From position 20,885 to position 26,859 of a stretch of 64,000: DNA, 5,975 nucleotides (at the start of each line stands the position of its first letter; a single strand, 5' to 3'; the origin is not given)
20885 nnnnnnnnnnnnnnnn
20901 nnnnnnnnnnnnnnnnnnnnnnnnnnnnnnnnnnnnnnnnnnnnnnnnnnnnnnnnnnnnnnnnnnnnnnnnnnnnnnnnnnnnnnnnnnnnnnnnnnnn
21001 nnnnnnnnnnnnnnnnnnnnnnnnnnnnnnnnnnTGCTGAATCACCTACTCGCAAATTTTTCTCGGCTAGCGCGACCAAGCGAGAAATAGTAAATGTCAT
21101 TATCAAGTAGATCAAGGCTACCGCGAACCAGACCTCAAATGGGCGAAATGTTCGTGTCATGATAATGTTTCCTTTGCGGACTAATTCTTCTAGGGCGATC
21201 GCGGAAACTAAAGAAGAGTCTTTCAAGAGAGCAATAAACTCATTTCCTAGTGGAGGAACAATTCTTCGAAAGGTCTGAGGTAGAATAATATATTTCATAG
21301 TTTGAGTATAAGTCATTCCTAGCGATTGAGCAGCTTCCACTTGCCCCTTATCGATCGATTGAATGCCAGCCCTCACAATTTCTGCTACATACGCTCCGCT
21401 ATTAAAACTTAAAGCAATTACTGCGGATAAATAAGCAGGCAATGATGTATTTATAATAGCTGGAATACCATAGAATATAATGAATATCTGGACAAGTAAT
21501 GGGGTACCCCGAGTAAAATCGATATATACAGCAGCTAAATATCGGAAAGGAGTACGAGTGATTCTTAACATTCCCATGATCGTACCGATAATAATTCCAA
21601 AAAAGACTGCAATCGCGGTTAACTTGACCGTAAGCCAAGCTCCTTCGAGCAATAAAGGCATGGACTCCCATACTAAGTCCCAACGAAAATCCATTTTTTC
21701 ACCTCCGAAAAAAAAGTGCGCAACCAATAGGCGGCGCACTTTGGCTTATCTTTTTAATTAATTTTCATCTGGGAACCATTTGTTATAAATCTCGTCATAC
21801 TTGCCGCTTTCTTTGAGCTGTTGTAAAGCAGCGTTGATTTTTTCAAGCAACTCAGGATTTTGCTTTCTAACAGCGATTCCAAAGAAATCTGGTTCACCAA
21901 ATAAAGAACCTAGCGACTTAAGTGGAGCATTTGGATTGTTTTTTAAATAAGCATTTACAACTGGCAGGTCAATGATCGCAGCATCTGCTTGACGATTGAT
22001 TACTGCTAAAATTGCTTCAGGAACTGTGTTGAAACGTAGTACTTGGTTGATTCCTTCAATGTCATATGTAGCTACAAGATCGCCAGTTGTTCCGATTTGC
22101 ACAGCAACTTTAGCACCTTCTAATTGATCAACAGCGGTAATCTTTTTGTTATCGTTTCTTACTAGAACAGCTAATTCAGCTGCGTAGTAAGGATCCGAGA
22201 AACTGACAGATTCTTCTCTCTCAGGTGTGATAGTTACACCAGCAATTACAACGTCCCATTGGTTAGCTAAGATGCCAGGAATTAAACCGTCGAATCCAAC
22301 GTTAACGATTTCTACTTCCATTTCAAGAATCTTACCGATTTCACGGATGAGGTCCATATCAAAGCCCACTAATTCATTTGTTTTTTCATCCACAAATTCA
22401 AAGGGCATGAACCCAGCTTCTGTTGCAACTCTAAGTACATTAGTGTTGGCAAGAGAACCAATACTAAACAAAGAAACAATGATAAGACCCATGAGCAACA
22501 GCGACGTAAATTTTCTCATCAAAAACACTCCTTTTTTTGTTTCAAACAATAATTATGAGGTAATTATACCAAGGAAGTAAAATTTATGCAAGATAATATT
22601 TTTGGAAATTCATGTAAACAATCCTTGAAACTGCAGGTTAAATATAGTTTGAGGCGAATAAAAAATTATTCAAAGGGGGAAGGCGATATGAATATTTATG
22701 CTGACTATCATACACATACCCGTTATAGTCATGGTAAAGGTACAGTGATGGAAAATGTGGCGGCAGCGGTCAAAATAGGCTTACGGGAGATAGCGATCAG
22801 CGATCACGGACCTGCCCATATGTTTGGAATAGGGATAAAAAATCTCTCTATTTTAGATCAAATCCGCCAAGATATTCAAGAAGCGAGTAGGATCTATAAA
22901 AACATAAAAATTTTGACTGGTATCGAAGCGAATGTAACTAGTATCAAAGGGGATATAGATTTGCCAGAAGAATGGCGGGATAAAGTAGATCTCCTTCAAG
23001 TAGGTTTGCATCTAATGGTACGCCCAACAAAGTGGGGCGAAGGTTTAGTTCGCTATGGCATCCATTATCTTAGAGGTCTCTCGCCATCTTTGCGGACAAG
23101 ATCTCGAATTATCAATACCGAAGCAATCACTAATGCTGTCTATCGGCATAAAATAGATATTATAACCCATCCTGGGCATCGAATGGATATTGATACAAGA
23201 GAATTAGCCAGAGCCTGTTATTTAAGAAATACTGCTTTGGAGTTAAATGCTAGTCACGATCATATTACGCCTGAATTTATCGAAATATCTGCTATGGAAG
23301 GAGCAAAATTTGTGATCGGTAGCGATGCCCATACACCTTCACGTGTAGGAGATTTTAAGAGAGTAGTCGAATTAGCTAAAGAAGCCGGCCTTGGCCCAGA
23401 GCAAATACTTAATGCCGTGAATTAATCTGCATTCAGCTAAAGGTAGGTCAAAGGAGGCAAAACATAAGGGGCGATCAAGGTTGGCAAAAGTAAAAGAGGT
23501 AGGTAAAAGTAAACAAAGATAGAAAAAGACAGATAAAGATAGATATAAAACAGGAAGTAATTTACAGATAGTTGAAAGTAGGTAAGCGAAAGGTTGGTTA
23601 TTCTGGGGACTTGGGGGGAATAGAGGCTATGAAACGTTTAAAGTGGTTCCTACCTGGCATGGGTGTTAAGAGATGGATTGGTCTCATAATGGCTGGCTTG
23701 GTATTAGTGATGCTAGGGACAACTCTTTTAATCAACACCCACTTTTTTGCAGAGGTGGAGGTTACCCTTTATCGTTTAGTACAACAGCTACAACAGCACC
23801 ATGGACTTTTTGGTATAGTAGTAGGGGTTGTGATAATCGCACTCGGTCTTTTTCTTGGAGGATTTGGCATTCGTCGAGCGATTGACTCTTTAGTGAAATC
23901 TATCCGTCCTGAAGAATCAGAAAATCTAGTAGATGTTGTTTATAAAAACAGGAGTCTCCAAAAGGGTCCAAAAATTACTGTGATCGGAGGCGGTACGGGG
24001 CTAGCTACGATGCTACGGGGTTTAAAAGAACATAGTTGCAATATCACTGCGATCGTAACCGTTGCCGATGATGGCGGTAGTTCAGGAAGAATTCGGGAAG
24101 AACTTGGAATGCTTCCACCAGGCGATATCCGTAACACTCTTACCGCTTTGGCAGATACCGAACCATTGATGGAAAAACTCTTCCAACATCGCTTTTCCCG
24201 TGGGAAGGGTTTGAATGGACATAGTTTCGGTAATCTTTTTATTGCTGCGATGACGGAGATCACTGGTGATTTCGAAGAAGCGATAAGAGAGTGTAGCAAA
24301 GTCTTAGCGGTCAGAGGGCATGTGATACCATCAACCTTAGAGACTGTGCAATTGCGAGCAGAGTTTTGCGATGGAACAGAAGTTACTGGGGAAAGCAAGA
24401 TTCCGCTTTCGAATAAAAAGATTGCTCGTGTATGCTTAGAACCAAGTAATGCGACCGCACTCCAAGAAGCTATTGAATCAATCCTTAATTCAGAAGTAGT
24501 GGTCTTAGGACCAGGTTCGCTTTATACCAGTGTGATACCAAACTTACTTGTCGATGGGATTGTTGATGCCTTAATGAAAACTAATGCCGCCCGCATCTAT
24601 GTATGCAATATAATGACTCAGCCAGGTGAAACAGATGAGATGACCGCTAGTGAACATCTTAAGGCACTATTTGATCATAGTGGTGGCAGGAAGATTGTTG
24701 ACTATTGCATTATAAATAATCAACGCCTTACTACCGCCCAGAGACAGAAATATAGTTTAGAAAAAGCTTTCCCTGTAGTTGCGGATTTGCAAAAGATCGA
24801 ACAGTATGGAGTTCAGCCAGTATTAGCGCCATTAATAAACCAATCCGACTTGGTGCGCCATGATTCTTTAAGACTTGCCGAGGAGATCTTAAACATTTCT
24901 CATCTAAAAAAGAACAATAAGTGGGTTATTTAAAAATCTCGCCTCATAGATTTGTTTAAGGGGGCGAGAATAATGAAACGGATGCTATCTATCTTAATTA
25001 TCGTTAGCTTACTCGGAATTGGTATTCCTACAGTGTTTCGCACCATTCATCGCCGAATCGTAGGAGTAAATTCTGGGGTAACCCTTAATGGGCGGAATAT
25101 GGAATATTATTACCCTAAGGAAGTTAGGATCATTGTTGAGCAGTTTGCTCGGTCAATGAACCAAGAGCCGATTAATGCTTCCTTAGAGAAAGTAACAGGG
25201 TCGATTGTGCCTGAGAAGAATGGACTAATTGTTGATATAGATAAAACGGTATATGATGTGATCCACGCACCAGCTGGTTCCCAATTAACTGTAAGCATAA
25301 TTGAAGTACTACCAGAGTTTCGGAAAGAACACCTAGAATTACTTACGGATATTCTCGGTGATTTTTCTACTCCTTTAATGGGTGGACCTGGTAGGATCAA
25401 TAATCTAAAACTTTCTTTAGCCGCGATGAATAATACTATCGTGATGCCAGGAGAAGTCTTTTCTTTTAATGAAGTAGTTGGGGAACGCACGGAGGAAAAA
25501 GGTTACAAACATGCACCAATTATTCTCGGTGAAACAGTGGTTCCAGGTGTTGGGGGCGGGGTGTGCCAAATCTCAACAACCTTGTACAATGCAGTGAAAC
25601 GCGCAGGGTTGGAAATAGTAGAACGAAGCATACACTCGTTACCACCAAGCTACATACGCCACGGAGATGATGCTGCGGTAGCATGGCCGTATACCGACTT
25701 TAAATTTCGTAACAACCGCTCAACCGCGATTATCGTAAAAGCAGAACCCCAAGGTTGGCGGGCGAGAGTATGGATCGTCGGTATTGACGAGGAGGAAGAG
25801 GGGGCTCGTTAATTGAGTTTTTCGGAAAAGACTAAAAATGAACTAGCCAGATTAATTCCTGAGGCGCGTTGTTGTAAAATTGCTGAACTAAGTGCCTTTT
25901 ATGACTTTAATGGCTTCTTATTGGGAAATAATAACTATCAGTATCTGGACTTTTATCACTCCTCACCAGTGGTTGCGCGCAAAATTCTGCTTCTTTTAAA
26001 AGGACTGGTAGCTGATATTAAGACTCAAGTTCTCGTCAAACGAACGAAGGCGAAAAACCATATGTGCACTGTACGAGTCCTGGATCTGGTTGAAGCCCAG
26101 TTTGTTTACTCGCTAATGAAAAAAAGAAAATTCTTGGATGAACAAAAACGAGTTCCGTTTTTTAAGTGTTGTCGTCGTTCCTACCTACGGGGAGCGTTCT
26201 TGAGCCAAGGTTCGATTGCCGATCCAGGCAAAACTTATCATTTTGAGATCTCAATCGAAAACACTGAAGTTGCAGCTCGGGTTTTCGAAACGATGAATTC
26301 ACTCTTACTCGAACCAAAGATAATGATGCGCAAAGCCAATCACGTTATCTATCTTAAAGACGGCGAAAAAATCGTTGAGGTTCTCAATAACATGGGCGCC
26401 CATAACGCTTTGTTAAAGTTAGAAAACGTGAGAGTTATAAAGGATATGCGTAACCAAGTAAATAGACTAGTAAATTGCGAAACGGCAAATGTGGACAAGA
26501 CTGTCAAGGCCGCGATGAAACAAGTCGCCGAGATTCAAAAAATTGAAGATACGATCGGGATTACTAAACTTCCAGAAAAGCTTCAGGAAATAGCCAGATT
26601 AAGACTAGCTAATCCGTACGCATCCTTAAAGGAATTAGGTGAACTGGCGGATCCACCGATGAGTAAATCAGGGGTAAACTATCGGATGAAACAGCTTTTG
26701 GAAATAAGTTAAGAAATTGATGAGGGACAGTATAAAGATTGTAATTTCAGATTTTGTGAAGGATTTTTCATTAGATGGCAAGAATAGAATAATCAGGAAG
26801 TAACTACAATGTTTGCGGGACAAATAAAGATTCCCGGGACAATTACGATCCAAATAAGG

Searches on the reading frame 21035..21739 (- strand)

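Call 44: search_protein_families(library=pfam, proteins=[window:21035-21739:-], max_evalue=0.00001)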
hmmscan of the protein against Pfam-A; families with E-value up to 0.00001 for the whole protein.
window:21035-21739:- (235 aa): 1 family
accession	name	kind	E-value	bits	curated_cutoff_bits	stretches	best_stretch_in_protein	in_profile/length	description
PF00528.27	BPD_transp_1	-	1.6e-25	90.4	26.4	1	48-230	1-183/184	Binding-protein-dependent transport system inner membrane component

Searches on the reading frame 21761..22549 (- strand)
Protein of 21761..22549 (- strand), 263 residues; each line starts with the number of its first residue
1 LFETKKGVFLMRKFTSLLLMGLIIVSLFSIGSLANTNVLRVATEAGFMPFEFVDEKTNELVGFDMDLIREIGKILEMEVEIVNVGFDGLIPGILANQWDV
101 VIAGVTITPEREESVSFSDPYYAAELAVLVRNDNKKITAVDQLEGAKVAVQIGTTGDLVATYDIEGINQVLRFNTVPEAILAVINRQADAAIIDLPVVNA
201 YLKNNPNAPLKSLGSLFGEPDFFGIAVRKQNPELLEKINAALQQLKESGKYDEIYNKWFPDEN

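Call 44: search_protein_families(library=pfam, proteins=[window:21761-22549:-], max_evalue=0.00001)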
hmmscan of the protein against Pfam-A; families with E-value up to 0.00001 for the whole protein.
window:21761-22549:- (263 aa): 3 families
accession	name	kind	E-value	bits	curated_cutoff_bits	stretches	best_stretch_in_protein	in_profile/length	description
PF00497.25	SBP_bac_3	-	6.5e-46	155.8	26.4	1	39-260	1-131/132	Bacterial extracellular solute-binding proteins, family 3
PF10613.14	Lig_chan-Glu_bd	-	1.1e-10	42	30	1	55-132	23-113/115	Ligated ion channel L-glutamate- and glycine-binding site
PF12974.12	Phosphonate-bd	-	6e-07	29.5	27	1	68-254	20-225/242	ABC transporter, phosphonate, periplasmic substrate-binding protein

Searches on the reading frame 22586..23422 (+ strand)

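Call 44: search_protein_families(library=pfam, proteins=[window:22586-23422:+], max_evalue=0.00001)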
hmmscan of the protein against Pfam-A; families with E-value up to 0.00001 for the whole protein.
window:22586-23422:+ (279 aa): 1 family
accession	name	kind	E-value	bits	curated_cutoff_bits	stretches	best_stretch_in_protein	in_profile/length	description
PF02811.25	PHP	-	1.2e-11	45.7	26.4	1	40-122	1-67/164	PHP domain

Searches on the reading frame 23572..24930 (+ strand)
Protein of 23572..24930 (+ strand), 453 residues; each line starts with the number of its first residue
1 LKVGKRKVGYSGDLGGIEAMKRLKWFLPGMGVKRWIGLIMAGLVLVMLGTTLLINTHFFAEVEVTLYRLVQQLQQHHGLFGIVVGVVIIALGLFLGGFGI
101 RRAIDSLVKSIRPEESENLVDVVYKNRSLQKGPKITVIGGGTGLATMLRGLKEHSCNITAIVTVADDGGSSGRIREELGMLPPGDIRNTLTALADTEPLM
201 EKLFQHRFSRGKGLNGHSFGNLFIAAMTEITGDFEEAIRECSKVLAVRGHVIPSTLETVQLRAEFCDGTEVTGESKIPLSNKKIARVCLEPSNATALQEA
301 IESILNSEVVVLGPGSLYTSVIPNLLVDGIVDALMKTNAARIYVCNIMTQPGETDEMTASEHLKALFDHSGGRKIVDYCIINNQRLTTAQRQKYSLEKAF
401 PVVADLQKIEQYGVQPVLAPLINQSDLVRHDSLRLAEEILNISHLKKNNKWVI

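Call 44: search_protein_families(library=pfam, proteins=[window:23572-24930:+], max_evalue=0.00001)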
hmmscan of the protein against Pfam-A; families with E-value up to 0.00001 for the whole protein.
window:23572-24930:+ (453 aa): 1 family
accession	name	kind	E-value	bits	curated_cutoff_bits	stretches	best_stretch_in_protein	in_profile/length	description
PF01933.23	CofD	-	2.3e-115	385.2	30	1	135-421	1-289/290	2-phospho-L-lactate transferase CofD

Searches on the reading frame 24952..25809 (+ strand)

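Call 44: search_protein_families(library=pfam, proteins=[window:24952-25809:+], max_evalue=0.00001)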
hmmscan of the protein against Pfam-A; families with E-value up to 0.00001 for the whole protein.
window:24952-25809:+ (286 aa): 2 families
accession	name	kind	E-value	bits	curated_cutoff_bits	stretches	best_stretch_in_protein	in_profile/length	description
PF04294.18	VanW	-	2.5e-47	160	27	1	148-270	2-124/130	VanW like protein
PF12229.13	PG_binding_4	-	1.9e-06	28.4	22.1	1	55-109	54-110/117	Putative peptidoglycan binding domain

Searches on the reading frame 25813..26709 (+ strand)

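Call 44: search_protein_families(library=pfam, proteins=[window:25813-26709:+], max_evalue=0.00001)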
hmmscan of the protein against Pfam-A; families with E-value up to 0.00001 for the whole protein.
window:25813-26709:+ (299 aa): 3 families
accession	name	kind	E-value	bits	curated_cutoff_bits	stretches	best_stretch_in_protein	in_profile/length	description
PF02650.20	HTH_WhiA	-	1.3e-35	122.1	27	1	216-298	1-83/84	WhiA C-terminal HTH domain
PF14527.11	LAGLIDADG_WhiA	-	1e-30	106.1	23.2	1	122-213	2-93/93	WhiA LAGLIDADG-like domain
PF10298.14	WhiA_N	-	1.6e-11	44.6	23.4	0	19-92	1-75/86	WhiA N-terminal LAGLIDADG-like domain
